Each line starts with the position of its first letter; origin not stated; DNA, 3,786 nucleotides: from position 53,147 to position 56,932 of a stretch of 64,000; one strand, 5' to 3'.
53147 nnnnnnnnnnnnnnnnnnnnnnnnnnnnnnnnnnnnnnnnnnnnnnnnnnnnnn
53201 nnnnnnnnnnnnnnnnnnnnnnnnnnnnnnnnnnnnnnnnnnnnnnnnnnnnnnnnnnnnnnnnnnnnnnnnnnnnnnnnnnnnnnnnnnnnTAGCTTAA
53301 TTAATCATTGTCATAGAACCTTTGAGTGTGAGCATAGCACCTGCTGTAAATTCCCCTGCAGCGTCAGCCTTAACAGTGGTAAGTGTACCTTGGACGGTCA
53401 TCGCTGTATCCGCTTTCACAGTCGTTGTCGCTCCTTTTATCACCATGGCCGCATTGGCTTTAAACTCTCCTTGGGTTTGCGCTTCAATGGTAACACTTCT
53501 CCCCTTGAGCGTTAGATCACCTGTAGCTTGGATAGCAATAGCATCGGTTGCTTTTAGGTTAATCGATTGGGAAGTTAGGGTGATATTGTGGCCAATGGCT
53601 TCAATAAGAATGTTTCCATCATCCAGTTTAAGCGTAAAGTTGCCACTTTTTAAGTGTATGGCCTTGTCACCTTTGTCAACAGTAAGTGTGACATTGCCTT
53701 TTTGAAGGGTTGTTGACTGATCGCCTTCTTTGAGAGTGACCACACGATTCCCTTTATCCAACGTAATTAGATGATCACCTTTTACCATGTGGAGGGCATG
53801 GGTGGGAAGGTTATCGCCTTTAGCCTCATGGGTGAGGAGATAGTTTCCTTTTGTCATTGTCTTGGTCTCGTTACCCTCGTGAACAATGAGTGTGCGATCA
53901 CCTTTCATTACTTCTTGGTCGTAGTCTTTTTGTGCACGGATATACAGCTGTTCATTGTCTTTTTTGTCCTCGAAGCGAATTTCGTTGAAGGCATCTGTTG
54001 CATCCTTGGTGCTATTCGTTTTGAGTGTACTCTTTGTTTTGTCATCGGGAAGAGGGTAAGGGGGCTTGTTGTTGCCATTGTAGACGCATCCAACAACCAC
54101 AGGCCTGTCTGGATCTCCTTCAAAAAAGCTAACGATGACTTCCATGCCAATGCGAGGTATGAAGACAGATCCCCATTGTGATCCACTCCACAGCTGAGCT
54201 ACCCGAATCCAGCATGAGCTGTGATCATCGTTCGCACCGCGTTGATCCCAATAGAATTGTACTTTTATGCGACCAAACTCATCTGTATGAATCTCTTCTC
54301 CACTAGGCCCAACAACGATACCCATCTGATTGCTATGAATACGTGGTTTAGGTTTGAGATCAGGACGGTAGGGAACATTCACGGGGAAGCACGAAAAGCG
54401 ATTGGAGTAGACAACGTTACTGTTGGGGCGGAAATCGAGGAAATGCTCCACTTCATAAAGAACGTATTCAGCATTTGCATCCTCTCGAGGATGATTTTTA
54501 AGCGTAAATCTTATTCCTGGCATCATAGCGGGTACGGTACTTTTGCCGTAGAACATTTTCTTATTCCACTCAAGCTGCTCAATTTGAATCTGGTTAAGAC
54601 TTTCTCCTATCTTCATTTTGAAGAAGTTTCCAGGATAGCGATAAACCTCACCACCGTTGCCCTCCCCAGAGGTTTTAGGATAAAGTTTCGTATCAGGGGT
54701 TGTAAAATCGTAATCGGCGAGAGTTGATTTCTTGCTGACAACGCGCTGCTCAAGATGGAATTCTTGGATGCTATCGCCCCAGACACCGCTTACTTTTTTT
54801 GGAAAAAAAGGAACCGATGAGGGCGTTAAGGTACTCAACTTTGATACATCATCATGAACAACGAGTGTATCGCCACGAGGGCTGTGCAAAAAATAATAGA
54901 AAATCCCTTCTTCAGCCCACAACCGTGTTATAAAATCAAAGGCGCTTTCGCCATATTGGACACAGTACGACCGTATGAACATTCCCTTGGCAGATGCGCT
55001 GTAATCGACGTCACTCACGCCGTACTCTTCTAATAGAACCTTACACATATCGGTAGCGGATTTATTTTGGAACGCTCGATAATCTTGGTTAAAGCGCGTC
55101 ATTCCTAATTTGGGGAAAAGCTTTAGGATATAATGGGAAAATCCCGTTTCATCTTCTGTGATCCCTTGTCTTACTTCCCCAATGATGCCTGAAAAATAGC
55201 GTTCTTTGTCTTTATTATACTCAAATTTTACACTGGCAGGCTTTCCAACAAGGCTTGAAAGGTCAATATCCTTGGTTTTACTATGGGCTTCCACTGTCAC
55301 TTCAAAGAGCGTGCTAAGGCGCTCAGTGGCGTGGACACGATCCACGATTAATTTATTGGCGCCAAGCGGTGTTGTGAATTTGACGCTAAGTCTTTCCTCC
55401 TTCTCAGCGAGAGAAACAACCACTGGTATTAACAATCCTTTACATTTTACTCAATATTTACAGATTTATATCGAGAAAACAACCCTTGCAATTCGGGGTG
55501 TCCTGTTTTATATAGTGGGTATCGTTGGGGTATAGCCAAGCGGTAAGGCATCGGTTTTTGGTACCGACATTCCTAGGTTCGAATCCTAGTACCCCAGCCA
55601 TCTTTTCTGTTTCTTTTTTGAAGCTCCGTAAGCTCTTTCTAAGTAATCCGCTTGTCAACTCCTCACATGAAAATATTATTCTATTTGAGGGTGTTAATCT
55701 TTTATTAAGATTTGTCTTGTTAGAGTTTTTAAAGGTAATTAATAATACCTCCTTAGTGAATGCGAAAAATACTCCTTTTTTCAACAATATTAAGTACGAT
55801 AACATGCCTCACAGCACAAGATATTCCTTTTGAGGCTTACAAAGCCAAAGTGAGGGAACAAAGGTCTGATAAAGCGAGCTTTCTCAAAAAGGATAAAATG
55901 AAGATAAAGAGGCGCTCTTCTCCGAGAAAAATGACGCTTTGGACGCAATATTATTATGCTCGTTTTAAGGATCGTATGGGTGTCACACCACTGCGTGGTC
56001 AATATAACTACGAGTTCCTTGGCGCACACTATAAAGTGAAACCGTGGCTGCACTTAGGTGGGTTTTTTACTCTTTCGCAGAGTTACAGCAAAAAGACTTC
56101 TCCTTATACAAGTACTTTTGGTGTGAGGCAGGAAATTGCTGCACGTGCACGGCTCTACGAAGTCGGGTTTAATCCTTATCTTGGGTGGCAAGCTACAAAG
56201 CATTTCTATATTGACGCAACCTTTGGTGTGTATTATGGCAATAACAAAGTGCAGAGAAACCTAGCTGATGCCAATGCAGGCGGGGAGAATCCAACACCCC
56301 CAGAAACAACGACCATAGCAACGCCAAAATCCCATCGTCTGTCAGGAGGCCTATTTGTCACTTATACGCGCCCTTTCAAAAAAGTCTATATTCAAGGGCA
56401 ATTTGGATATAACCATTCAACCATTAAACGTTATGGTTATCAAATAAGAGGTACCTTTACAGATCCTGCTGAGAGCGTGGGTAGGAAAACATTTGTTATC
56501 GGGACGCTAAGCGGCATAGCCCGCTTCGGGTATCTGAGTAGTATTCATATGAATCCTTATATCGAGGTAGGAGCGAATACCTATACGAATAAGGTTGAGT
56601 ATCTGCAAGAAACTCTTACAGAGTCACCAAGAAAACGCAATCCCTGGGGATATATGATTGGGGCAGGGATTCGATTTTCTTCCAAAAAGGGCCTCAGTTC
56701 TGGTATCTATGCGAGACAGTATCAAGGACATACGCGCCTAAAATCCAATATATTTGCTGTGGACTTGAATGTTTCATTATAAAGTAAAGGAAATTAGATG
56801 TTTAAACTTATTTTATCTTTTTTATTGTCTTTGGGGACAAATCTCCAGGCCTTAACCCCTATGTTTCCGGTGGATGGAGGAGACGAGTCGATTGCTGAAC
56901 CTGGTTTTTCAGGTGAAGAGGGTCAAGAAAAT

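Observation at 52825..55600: Orphan vgrG plus MORN/YwqK-like gene directly beside tRNA-Gln, with no other T6SS gene, PAAR, toxin or adaptor in 64 kb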

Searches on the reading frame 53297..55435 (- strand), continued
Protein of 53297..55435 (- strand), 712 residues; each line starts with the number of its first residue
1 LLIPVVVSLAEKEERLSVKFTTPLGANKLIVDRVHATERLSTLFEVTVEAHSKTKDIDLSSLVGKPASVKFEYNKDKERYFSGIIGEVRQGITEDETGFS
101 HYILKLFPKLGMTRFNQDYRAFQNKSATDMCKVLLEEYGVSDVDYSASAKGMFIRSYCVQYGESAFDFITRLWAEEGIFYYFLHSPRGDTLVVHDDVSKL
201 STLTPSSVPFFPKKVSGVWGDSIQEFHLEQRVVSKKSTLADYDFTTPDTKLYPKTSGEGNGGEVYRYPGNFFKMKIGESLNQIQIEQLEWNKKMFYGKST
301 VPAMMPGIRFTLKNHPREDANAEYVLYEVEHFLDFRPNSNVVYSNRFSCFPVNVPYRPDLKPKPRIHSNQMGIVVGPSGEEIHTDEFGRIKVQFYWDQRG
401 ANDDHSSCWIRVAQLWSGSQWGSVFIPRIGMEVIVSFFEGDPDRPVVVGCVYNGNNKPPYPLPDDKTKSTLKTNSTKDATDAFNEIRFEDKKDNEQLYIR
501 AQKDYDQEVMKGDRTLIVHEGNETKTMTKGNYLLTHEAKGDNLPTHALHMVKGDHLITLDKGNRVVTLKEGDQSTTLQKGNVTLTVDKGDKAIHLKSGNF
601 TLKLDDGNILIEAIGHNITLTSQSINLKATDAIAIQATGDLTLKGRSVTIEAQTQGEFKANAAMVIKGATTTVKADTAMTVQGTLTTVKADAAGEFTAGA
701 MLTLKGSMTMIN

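Call 49: search_protein_families(library=pfam, proteins=[L064:7296-9905:+, L053:7215-9878:+, L019:7272-9950:+, L030:7103-9952:+, L033:7231-9951:+, L033:10273-12711:+, L030:12629-13015:+, L030:13017-14219:+, L030:14240-15517:+, L030:15530-16246:+], max_evalue=0.001)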
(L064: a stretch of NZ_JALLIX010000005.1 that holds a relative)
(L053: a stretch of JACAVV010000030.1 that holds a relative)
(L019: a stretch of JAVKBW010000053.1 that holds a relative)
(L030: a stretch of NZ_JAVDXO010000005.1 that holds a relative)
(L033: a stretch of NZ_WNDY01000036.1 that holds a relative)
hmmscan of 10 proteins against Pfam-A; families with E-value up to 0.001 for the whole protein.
L064:7296-9905:+ (869 aa): 18 families
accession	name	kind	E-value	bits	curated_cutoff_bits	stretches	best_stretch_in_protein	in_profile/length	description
PF07724.20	AAA_2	-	5.2e-54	183.2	27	1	631-795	1-165/166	AAA domain (Cdc48 subfamily)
PF17871.7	AAA_lid_9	-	5.5e-30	103.8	22.8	1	380-477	2-99/104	AAA lid domain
PF00004.35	AAA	-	4.4e-20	72.9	21.2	2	240-371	2-124/131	ATPase family associated with various cellular activities (AAA)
PF07728.20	AAA_5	-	1.8e-15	57.6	22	1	636-755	2-123/139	AAA domain (dynein-related subfamily)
PF13401.12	AAA_22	-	1.6e-09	38.6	27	0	235-332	4-100/130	AAA domain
PF13191.12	AAA_16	-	3.1e-08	34.7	32.6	1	217-263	2-51/167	AAA ATPase domain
PF13481.12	AAA_25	-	6.3e-07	29.6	27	0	235-314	32-109/195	AAA domain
PF20720.3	nSTAND3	-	1.1e-06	28.9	27.2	0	225-262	8-43/155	Novel STAND NTPase 3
PF02861.25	Clp_N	-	1.5e-06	28.7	20.7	1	48-92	7-51/53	Clp amino terminal domain, pathogenicity island component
PF06414.18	Zeta_toxin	-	9.1e-06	25.7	22.3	0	628-678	12-61/199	Zeta toxin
PF13173.12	AAA_14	-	1.8e-05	25.2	27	0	635-722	4-78/129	AAA domain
PF12775.13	AAA_7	-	2.6e-05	24.3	25.8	0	636-679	36-79/181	P-loop containing dynein motor region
PF00158.32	Sigma54_activat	-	8.3e-05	22.8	20.2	0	636-752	25-141/168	Sigma-54 interaction domain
PF00437.27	T2SSE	-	0.00019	20.6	24.9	1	611-706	123-213/370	Type II/IV secretion system protein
PF01695.23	IstB_IS21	-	0.00033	20.7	24.1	0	637-655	96-114/238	IstB-like ATP binding protein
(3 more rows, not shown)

L053:7215-9878:+ (887 aa): 15 families
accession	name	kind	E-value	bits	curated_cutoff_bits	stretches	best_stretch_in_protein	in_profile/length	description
PF07724.20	AAA_2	-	1.3e-54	185.2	27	1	617-782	1-163/166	AAA domain (Cdc48 subfamily)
PF17871.7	AAA_lid_9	-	1.3e-29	102.6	22.8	1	375-474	2-99/104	AAA lid domain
PF00004.35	AAA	-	1.1e-19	71.6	21.2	2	235-367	2-125/131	ATPase family associated with various cellular activities (AAA)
PF13191.12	AAA_16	-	8.2e-14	52.9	32.6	1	212-272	2-73/167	AAA ATPase domain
PF07728.20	AAA_5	-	1.3e-12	48.4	22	1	622-740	2-122/139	AAA domain (dynein-related subfamily)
PF10431.15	ClpB_D2-small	-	2.6e-12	47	21.9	1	790-863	1-73/81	C-terminal, D2-small domain, of ClpB protein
PF13401.12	AAA_22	-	4.2e-09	37.2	27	0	230-321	4-97/130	AAA domain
PF05621.17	TniB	-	3.9e-07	30.1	22.4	0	277-371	94-185/189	Bacterial TniB protein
PF20720.3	nSTAND3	-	2.7e-05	24.4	27.2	0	620-661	18-57/155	Novel STAND NTPase 3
PF06414.18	Zeta_toxin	-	2.8e-05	24.1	22.3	0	606-663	5-60/199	Zeta toxin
PF00158.32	Sigma54_activat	-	0.0001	22.5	20.2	0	593-720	3-122/168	Sigma-54 interaction domain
PF12775.13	AAA_7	-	0.00013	22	25.8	0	229-259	31-61/181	P-loop containing dynein motor region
PF05729.18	NACHT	-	0.00015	22.1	26.7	0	235-258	4-27/167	NACHT domain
PF01637.24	ATPase_2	-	0.00048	20.4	33.2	0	215-255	4-44/225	ATPase domain predominantly from Archaea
PF13479.12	AAA_24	-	0.00092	19.5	27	0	622-717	5-90/195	AAA domain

L019:7272-9950:+ (892 aa): 14 families
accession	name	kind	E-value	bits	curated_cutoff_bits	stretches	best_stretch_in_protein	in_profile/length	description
PF07724.20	AAA_2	-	1.8e-57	194.4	27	1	626-788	1-163/166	AAA domain (Cdc48 subfamily)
PF17871.7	AAA_lid_9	-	1.7e-30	105.5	22.8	1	391-488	2-99/104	AAA lid domain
PF00004.35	AAA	-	1.4e-18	68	21.2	2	251-382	2-124/131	ATPase family associated with various cellular activities (AAA)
PF07728.20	AAA_5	-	9.2e-14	52.1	22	1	631-752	2-125/139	AAA domain (dynein-related subfamily)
PF10431.15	ClpB_D2-small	-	1.1e-12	48.2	21.9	1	796-870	1-74/81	C-terminal, D2-small domain, of ClpB protein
PF13191.12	AAA_16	-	3.6e-11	44.3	32.6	1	228-329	2-142/167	AAA ATPase domain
PF13401.12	AAA_22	-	3.9e-09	37.3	27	0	246-345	4-102/130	AAA domain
PF01637.24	ATPase_2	-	5e-06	26.9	33.2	0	231-271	4-44/225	ATPase domain predominantly from Archaea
PF12775.13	AAA_7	-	3.6e-05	23.8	25.8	0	235-273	22-59/181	P-loop containing dynein motor region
PF00158.32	Sigma54_activat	-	6.8e-05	23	20.2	0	631-743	25-137/168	Sigma-54 interaction domain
PF13479.12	AAA_24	-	9.5e-05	22.8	27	0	632-718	6-82/195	AAA domain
PF05621.17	TniB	-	0.0002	21.3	22.4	0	234-270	22-58/189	Bacterial TniB protein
PF20720.3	nSTAND3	-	0.00031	20.9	27.2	0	630-671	19-58/155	Novel STAND NTPase 3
PF05729.18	NACHT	-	0.00055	20.2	26.7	0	251-277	4-30/167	NACHT domain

L030:7103-9952:+ (949 aa): 17 families
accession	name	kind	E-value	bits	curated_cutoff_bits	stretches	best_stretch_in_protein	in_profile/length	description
PF07724.20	AAA_2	-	6.3e-54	182.9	27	1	676-841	1-164/166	AAA domain (Cdc48 subfamily)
PF17871.7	AAA_lid_9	-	1.5e-30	105.6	22.8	1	429-526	2-97/104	AAA lid domain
PF00004.35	AAA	-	1.1e-19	71.6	21.2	2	289-420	2-124/131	ATPase family associated with various cellular activities (AAA)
PF13191.12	AAA_16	-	6.5e-13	50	32.6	1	267-369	3-144/167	AAA ATPase domain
PF07728.20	AAA_5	-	1.1e-12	48.5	22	1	681-799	2-122/139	AAA domain (dynein-related subfamily)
PF10431.15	ClpB_D2-small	-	1.2e-11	44.9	21.9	1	848-918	1-70/81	C-terminal, D2-small domain, of ClpB protein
PF13401.12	AAA_22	-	3.9e-11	43.8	27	1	284-379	4-98/130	AAA domain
PF05621.17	TniB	-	2.2e-06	27.7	22.4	0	345-425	107-185/189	Bacterial TniB protein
PF12775.13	AAA_7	-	1.5e-05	25.1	25.8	0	274-312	23-60/181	P-loop containing dynein motor region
PF00158.32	Sigma54_activat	-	1.7e-05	25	20.2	0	681-805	25-149/168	Sigma-54 interaction domain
PF01637.24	ATPase_2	-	3.1e-05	24.3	33.2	0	269-443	4-198/225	ATPase domain predominantly from Archaea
PF13481.12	AAA_25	-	4.6e-05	23.6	27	0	266-364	15-110/195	AAA domain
PF06414.18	Zeta_toxin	-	7.1e-05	22.8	22.3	0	673-723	12-61/199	Zeta toxin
PF20720.3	nSTAND3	-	0.00014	22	27.2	0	680-723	19-60/155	Novel STAND NTPase 3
PF13173.12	AAA_14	-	0.00021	21.7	27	0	289-370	6-75/129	AAA domain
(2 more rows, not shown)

L033:7231-9951:+ (906 aa): 19 families
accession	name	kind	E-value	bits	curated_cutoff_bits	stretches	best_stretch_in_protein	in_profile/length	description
PF07724.20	AAA_2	-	2.2e-53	181.1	27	1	634-799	1-164/166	AAA domain (Cdc48 subfamily)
PF17871.7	AAA_lid_9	-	6.7e-29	100.3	22.8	1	389-478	5-94/104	AAA lid domain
PF00004.35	AAA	-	6.5e-19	69.1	21.2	2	246-377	2-124/131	ATPase family associated with various cellular activities (AAA)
PF07728.20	AAA_5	-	4.9e-14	53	22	1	639-757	2-122/139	AAA domain (dynein-related subfamily)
PF10431.15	ClpB_D2-small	-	4.9e-13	49.4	21.9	1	806-877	1-71/81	C-terminal, D2-small domain, of ClpB protein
PF13401.12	AAA_22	-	8.6e-11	42.7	27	0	241-332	4-97/130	AAA domain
PF13191.12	AAA_16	-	1.2e-10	42.6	32.6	1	224-325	3-143/167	AAA ATPase domain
PF05621.17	TniB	-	1.1e-05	25.4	22.4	0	231-382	24-185/189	Bacterial TniB protein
PF12775.13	AAA_7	-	4.1e-05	23.6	25.8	0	639-680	36-77/181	P-loop containing dynein motor region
PF20720.3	nSTAND3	-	6e-05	23.2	27.2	0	638-682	19-61/155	Novel STAND NTPase 3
PF06414.18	Zeta_toxin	-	0.00018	21.4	22.3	0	631-680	12-59/199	Zeta toxin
PF01637.24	ATPase_2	-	0.00042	20.6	33.2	0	226-265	4-43/225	ATPase domain predominantly from Archaea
PF05729.18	NACHT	-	0.00063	20.1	26.7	0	246-272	4-30/167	NACHT domain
PF20703.3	nSTAND1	-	0.00066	19.8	27.1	0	225-417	18-216/379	Novel STAND NTPase 1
PF01695.23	IstB_IS21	-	0.00068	19.6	24.1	0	231-305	81-151/238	IstB-like ATP binding protein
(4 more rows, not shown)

L033:10273-12711:+ (812 aa): 1 family
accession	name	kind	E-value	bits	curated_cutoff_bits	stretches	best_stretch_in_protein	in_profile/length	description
PF07661.19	MORN_2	-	1e-05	25.6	29.6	0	753-774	1-22/22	MORN repeat variant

L030:12629-13015:+ (128 aa): 1 family
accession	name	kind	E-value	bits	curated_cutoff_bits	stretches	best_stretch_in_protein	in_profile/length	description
PF14107.11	DUF4280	-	2.7e-36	124.9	26.3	1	5-122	1-109/109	Domain of unknown function (DUF4280)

L030:13017-14219:+ (400 aa): 2 families
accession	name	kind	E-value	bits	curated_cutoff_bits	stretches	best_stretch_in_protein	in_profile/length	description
PF00497.25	SBP_bac_3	-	2.3e-19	69.9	26.4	1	178-395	7-126/132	Bacterial extracellular solute-binding proteins, family 3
PF10613.14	Lig_chan-Glu_bd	-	8.3e-06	26.3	30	1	187-263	24-111/115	Ligated ion channel L-glutamate- and glycine-binding site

L030:14240-15517:+ (425 aa): 1 family
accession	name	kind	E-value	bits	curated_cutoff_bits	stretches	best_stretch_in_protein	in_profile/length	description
PF00375.23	SDF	-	2.5e-59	201.7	27.9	1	17-418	5-384/387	Sodium:dicarboxylate symporter family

L030:15530-16246:+ (238 aa): 1 family
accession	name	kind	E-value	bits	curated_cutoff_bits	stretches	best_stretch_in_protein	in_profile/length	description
PF01177.27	Asp_Glu_race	-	2.4e-39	135.7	31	1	8-219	2-208/211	Asp/Glu/Hydantoin racemase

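Call 59: search_protein_families(library=pfam, proteins=[L011:8068-8952:+, L011:9027-9656:-, L011:13015-13839:-, L011:13905-15017:+, L025:13074-14387:+, L025:14399-17473:+, L025:17490-18296:+, L007:8173-8727:+, L007:3445-4761:+, L020:13251-14486:+], max_evalue=0.001)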
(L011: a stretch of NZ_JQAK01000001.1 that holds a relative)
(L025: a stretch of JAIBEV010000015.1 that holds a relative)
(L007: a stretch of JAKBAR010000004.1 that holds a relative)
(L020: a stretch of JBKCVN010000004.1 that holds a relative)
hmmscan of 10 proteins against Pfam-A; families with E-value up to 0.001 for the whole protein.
L011:8068-8952:+ (294 aa): 0 families

L011:9027-9656:- (209 aa): 2 families
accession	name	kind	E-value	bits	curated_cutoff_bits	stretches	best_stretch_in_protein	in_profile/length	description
PF01389.23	OmpA_membrane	-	2.9e-15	56.9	21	1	25-209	5-176/180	OmpA-like transmembrane domain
PF13505.12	OMP_b-brl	-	5.6e-14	53.1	28.7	1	6-209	2-175/175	Outer membrane protein beta-barrel domain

L011:13015-13839:- (274 aa): 2 families
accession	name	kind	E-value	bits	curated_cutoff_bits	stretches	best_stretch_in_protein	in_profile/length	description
PF12706.13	Lactamase_B_2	-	1.1e-21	77.8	27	1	41-240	3-200/200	Beta-lactamase superfamily domain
PF00753.33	Lactamase_B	-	6.3e-05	23.4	22.7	1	27-86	4-67/196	Metallo-beta-lactamase superfamily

L011:13905-15017:+ (370 aa): 1 family
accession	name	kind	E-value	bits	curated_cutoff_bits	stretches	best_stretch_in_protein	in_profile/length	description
PF01734.28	Patatin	-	2.3e-18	67.5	27.7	1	32-225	2-185/191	Patatin-like phospholipase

L025:13074-14387:+ (437 aa): 4 families
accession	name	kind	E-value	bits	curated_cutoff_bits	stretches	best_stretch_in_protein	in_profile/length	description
PF16576.10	HlyD_D23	-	5.3e-29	101.5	30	1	78-293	2-214/214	Barrel-sandwich domain of CusB or HlyD membrane-fusion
PF13437.12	HlyD_3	-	1.7e-21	77.4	22.2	1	189-290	1-106/106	HlyD family secretion protein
PF00364.28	Biotin_lipoyl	-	2.1e-05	24.7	22.1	0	92-122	41-71/73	Biotin-requiring enzyme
PF12700.13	HlyD_2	-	9.1e-05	21.8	25.1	0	201-366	245-400/416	HlyD family secretion protein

L025:14399-17473:+ (1024 aa): 3 families
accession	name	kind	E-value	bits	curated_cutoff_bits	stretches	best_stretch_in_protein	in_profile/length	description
PF00873.25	ACR_tran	-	1.3e-272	907.5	28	1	4-1011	2-1020/1021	AcrB/AcrD/AcrF family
PF03176.21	MMPL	-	5e-19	68.9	20.5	2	331-496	143-308/333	MMPL family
PF02355.23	SecD_SecF_C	-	2.5e-06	27.5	20.5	1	853-1007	31-182/189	Protein export membrane protein SecD/SecF, C-terminal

L025:17490-18296:+ (268 aa): 3 families
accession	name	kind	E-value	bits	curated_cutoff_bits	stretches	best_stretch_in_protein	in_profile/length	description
PF08241.18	Methyltransf_11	-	9.2e-07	29.9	21.2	1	72-118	48-94/95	Methyltransferase domain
PF13489.12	Methyltransf_23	-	1.3e-06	28.7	27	1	76-168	73-160/164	Methyltransferase domain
PF13649.12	Methyltransf_25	-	0.00043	21.3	27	0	75-115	55-97/97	Methyltransferase domain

L007:8173-8727:+ (184 aa): 0 families

L007:3445-4761:+ (438 aa): 1 family
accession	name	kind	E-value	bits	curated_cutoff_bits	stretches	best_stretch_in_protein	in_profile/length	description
PF08857.17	ParBc_2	-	4.1e-05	24.2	23.6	1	204-275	43-112/158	Putative ParB-like nuclease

L020:13251-14486:+ (411 aa): 0 families

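Call 74: search_protein_families(library=padloc, proteins=[window:53297-55423:-], max_evalue=0.01)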
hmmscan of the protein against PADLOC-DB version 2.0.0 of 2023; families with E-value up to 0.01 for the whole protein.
window:53297-55423:- (708 aa): 0 families

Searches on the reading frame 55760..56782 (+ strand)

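Call 4: search_protein_families(library=pfam, proteins=[window:55760-56782:+], max_evalue=0.01)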
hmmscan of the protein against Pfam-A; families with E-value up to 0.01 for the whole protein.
window:55760-56782:+ (340 aa): 1 family
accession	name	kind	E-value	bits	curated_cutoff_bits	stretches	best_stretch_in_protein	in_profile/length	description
PF03797.25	Autotransporter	-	9.1e-07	29.3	26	1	60-275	1-201/255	Autotransporter beta-domain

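Call 5: search_protein_families(library=ncbifam, proteins=[window:55760-56782:+], max_evalue=0.01)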
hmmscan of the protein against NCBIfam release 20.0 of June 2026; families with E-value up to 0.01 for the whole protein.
window:55760-56782:+ (340 aa): 1 family
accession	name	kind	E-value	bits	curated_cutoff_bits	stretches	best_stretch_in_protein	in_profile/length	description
TIGR04056.1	OMP_RagA_SusC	subfamily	9.8e-05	20.8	368.25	1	108-230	392-511/981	SusC/RagA family TonB-linked outer membrane protein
